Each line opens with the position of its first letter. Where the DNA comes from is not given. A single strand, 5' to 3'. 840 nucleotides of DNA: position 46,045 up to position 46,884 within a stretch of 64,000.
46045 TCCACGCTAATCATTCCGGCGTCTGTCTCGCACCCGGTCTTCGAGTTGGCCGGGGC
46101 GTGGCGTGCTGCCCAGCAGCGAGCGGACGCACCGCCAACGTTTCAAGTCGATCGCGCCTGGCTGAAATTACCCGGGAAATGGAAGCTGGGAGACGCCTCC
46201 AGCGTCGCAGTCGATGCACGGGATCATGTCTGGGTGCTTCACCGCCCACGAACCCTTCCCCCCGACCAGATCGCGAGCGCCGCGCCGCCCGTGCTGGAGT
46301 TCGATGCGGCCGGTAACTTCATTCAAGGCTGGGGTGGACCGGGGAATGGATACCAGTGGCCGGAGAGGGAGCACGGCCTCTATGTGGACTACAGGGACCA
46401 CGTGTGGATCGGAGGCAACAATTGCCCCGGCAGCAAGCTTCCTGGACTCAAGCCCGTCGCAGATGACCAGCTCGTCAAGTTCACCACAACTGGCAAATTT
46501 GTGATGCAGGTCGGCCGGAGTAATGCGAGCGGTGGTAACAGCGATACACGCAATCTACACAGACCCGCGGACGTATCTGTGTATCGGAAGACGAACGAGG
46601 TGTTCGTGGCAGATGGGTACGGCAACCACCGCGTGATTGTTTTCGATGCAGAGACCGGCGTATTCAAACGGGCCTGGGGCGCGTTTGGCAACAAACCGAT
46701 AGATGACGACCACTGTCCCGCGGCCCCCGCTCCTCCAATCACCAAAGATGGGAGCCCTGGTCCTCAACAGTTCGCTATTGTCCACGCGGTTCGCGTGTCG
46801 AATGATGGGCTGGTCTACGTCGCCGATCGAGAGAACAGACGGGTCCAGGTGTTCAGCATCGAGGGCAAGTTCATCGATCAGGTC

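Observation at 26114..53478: Multi-copy TBDR / YVTN-propeller / Tat-Rieske / PAL-like (or PHM-like) cassette: candidate undescribed uptake-plus-periplasmic-oxidation system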

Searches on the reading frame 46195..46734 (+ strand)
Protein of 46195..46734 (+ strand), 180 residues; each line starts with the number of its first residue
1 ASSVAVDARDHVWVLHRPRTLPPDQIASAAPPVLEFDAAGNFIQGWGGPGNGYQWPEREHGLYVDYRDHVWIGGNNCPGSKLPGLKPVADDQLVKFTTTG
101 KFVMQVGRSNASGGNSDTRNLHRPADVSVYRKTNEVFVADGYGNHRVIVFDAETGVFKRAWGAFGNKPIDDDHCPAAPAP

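Call 57: search_solved_structures(query=window:46195-46734:+, max_evalue=1, show_alignments=3)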
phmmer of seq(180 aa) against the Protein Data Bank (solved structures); distinct sequences matched with E-value up to 1: 14.
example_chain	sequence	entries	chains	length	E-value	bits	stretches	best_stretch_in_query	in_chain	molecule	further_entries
6d69_A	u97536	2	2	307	3.2e-08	36.8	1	124-170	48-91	NHL Repeat Region of D. melanogaster Thin | Thin, isoform D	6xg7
3fvz_A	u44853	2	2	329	7.9e-07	32.3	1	104-163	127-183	Peptidyl-glycine alpha-amidating monooxygenase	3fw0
7qrx_A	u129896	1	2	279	3.8e-06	30.1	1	107-173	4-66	E3 ubiquitin-protein ligase TRIM71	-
9jur_A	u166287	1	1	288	4.1e-06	30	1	107-173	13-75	E3 ubiquitin-protein ligase TRIM71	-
5wm0_A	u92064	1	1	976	1.8e-05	27.9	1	105-163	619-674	Peptidyl-glycine alpha-amidating monooxygenase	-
8j72_A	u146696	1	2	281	3e-05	27.2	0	92-166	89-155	E3 ubiquitin-protein ligase TRIM71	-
6fpt_A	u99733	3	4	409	0.0014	21.7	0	106-173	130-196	E3 ubiquitin-protein ligase TRIM71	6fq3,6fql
8suc_A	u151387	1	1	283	0.03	17.3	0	123-153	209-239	NHL (Ring finger b-box coiled coil) domain containing protein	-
7djl_C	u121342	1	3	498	0.046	16.8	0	95-147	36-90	Protein SUPPRESSOR OF QUENCHING 1, chloroplastic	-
7djm_A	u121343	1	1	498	0.06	16.4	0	95-147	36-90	Protein SUPPRESSOR OF QUENCHING 1, chloroplastic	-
6g7w_A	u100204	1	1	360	0.13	15.3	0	119-154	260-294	NHL repeat-containing protein 2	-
7djk_A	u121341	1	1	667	0.22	14.5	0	94-147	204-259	Protein SUPPRESSOR OF QUENCHING 1, chloroplastic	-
7djj_A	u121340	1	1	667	0.22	14.5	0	94-147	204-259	Protein SUPPRESSOR OF QUENCHING 1, chloroplastic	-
6gc1_A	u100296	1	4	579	0.66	13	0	119-154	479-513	NHL repeat-containing protein 2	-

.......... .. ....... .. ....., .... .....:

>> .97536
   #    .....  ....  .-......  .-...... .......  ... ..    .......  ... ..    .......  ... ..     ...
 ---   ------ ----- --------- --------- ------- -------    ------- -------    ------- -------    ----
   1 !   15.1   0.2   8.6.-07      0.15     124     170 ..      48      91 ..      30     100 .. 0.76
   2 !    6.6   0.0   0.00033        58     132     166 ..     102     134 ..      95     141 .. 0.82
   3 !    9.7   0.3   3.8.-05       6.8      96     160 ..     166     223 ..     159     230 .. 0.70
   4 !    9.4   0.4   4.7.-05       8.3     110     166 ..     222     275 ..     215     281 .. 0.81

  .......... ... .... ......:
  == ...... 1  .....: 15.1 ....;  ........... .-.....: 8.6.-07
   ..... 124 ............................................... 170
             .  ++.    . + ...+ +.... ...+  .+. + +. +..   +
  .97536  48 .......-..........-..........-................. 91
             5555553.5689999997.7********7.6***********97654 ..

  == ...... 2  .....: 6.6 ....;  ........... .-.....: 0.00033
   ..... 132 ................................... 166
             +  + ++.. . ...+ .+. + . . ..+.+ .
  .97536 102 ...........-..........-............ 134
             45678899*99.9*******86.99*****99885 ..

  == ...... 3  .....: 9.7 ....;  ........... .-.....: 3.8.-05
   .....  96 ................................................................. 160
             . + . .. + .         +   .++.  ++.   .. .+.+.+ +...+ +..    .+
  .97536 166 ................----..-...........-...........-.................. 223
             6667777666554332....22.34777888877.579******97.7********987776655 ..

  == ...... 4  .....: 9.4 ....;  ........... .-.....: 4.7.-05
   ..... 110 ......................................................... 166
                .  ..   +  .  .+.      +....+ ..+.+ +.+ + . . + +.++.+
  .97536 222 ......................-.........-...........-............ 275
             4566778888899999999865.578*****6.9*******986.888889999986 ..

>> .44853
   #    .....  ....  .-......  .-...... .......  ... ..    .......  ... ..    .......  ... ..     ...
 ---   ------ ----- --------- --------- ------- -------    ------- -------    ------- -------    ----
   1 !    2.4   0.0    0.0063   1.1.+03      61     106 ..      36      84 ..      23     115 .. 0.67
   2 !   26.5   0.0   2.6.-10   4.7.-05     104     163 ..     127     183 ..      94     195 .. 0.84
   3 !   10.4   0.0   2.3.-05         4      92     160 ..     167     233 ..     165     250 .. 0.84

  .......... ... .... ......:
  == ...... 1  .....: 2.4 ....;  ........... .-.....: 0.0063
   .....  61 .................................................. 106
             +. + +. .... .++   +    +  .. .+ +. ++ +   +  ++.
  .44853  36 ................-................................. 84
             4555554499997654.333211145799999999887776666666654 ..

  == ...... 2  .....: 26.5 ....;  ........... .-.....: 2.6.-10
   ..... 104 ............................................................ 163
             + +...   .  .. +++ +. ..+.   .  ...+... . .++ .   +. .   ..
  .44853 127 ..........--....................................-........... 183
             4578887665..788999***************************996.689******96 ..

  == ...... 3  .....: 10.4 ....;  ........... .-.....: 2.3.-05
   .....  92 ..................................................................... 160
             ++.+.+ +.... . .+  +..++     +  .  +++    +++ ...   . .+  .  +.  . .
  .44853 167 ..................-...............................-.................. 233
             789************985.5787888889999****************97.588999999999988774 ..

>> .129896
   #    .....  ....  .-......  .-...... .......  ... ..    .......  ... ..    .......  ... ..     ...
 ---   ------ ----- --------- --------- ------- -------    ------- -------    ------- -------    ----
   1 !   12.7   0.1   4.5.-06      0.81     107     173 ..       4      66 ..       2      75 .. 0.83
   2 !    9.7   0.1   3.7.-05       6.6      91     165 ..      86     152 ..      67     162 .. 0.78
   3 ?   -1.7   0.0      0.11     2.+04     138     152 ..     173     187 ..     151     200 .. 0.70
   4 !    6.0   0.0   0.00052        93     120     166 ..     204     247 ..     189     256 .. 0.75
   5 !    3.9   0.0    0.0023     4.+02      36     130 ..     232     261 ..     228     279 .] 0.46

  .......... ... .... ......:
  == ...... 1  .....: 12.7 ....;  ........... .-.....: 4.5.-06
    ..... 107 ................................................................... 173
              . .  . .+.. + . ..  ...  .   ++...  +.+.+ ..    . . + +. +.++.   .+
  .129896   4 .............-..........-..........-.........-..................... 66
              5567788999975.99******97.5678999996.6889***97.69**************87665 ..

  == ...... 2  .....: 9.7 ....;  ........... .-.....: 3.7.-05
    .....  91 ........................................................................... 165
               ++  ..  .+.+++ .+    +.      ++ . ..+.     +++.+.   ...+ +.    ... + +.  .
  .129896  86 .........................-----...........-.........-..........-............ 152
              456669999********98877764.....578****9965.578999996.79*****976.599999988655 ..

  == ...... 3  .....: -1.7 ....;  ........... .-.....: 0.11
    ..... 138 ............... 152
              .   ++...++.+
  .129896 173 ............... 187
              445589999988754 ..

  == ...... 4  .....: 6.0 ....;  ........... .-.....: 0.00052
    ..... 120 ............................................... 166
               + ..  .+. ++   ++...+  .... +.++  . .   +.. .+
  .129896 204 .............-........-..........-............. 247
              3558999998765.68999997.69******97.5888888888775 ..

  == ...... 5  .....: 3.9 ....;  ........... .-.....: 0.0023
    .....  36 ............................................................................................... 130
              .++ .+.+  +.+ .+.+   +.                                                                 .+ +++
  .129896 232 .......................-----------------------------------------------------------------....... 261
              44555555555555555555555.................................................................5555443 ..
